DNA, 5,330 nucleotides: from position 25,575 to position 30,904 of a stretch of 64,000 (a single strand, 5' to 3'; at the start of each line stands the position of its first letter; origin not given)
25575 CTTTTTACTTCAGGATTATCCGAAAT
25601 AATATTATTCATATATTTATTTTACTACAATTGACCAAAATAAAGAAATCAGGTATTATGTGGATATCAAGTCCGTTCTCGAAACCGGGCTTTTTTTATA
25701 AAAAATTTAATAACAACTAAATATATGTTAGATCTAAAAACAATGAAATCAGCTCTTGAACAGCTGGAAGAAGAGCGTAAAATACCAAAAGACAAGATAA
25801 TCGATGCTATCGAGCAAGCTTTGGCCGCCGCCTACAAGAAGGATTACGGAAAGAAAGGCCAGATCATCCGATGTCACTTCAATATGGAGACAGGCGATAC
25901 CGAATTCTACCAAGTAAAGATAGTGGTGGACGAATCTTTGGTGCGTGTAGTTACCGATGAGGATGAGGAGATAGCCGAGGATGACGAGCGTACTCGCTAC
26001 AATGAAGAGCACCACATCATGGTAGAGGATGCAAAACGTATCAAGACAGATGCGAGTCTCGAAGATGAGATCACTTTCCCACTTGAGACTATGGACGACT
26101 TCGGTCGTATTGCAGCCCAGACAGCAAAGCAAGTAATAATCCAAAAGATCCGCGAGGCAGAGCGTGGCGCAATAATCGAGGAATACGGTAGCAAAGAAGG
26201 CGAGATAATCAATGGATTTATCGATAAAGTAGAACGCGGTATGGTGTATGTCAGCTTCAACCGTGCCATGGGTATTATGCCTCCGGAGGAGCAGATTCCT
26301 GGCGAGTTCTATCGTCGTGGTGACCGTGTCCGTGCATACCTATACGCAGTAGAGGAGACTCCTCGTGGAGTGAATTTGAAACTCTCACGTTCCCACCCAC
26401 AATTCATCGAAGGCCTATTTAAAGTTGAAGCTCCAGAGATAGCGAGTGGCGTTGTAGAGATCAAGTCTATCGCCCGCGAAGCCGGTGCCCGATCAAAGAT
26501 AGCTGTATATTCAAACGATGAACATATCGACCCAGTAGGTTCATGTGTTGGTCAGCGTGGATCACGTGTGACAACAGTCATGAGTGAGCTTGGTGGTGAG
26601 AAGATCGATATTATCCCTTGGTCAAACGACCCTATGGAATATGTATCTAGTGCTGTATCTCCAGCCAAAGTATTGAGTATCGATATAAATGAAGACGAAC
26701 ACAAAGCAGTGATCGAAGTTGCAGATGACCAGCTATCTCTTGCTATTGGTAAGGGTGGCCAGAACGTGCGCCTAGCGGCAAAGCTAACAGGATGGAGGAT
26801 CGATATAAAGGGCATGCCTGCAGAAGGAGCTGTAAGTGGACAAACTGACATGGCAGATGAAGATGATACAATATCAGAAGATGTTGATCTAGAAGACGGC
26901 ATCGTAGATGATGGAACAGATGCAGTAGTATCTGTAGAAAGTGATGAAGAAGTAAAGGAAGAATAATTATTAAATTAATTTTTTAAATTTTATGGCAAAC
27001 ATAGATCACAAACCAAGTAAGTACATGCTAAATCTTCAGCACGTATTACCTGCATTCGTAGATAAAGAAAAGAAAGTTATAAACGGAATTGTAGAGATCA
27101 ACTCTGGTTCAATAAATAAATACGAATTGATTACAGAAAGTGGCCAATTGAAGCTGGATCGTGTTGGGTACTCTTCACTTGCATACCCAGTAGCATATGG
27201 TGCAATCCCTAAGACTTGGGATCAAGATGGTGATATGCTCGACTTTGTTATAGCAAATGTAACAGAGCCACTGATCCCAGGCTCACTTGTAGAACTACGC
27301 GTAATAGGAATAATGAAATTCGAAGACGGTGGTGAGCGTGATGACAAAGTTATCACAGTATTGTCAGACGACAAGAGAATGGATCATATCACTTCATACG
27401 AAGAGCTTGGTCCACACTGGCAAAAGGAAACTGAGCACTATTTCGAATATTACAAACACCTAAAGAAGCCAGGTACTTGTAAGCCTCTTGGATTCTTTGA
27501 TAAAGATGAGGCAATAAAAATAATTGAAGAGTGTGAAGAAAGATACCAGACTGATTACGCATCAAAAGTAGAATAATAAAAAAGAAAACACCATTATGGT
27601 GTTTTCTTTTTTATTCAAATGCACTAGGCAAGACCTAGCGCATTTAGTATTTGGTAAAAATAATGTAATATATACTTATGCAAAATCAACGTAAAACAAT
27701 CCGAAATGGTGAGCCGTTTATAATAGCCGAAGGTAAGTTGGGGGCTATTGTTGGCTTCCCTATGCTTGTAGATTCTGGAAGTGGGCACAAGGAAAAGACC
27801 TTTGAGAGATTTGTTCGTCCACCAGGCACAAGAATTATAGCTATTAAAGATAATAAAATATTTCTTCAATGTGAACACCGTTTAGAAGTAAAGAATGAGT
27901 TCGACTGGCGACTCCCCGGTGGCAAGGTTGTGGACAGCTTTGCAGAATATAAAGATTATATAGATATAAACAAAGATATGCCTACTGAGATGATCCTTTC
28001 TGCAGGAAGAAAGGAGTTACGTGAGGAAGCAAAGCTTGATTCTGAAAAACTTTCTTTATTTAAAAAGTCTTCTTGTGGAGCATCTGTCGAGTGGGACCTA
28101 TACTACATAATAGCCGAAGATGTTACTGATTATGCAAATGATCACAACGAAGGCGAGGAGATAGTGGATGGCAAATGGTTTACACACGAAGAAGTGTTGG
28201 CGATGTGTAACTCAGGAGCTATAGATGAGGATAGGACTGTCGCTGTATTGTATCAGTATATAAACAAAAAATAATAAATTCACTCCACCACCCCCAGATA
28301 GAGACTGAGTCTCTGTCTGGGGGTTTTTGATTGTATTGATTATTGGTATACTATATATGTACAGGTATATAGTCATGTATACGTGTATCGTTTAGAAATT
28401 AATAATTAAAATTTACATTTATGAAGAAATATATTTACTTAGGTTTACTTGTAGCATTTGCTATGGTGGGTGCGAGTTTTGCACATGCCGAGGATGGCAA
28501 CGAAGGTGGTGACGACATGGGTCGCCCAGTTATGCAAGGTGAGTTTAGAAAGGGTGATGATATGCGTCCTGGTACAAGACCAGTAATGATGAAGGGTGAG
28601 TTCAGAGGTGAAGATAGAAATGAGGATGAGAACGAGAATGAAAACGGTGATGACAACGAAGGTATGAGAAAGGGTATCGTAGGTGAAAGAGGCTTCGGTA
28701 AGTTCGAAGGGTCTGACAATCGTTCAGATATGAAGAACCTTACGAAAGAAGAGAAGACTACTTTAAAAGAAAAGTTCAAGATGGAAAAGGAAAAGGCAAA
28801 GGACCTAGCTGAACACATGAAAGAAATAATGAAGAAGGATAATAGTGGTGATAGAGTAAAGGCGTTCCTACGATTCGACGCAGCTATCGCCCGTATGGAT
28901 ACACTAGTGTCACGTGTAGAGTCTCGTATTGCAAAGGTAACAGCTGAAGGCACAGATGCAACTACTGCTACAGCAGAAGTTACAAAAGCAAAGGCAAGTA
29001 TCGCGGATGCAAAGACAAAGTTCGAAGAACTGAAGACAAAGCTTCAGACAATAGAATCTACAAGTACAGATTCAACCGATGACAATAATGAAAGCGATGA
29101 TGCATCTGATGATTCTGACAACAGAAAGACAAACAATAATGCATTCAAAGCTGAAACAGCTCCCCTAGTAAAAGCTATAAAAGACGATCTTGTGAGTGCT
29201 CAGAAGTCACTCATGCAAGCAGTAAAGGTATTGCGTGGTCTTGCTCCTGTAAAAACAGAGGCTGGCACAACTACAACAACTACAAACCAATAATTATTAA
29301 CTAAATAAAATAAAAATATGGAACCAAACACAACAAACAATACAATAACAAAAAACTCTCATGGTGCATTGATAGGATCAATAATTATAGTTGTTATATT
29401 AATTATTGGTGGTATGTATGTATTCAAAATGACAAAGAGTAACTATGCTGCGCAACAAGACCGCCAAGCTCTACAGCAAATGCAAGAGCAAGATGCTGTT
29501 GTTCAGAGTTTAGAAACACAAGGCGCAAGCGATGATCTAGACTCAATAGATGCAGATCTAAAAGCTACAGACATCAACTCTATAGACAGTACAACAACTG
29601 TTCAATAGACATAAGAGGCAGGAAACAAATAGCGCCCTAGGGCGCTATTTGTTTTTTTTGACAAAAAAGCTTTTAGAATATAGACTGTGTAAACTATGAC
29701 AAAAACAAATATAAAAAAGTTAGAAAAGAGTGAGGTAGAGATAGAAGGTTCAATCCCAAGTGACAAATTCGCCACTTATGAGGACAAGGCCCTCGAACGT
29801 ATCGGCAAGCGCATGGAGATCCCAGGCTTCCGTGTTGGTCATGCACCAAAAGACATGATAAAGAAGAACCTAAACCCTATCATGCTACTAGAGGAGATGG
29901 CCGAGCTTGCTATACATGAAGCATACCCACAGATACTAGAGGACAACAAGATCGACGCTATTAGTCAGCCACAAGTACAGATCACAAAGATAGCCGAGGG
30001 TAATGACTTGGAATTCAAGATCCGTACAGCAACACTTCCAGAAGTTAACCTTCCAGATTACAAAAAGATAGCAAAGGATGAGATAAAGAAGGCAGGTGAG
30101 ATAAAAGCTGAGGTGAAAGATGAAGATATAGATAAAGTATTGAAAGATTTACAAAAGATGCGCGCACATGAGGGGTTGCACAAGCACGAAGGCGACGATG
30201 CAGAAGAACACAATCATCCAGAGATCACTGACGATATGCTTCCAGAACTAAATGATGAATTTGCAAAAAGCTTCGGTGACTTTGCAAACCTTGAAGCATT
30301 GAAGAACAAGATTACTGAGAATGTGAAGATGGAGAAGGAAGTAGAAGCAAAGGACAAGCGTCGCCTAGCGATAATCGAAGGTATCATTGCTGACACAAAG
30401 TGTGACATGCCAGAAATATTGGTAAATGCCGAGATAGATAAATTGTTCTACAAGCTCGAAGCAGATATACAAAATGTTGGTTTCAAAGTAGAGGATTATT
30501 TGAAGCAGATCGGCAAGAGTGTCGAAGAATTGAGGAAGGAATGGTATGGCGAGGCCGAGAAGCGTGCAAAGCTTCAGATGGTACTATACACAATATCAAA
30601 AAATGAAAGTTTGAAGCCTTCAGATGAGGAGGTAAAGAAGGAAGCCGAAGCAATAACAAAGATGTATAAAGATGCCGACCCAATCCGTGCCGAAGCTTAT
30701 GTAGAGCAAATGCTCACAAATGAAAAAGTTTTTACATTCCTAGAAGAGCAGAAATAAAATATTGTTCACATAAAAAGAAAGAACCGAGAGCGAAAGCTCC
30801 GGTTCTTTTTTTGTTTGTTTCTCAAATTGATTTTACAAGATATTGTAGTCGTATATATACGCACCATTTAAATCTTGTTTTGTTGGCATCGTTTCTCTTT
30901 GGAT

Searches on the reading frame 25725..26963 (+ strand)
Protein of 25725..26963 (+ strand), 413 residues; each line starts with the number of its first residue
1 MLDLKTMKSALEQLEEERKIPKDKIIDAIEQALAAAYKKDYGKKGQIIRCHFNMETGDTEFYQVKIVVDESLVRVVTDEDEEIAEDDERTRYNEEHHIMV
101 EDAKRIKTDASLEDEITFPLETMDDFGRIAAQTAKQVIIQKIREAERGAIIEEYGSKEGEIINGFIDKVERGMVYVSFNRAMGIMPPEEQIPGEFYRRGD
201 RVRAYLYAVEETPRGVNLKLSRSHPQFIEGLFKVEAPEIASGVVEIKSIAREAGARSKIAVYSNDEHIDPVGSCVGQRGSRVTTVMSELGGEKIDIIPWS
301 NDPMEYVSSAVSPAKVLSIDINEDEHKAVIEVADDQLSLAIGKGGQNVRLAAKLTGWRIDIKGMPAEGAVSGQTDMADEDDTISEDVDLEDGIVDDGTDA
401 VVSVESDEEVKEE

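Call 23: search_protein_families(library=pfam, proteins=[window:25725-26963:+], max_evalue=0.00001)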
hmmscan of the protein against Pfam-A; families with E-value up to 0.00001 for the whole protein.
window:25725-26963:+ (413 aa): 2 families
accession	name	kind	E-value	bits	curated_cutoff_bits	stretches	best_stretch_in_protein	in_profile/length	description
PF08529.16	NusA_N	-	4.9e-33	114.3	23.8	1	8-147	3-118/119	NusA N-terminal domain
PF13184.12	KH_5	-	1.4e-28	99.2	27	1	253-321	1-69/69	NusA-like KH domain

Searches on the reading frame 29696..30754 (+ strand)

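Call 23: search_protein_families(library=pfam, proteins=[window:29696-30754:+], max_evalue=0.00001)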
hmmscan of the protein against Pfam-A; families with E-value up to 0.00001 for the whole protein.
window:29696-30754:+ (353 aa): 2 families
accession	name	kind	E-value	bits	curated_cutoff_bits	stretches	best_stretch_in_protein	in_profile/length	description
PF05697.18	Trigger_N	-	8.3e-32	110.9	22.2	1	3-152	2-144/144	Bacterial trigger factor protein (TF)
PF05698.19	Trigger_C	-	1.5e-25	90.6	22.7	1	199-351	2-153/162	Bacterial trigger factor protein (TF) C-terminus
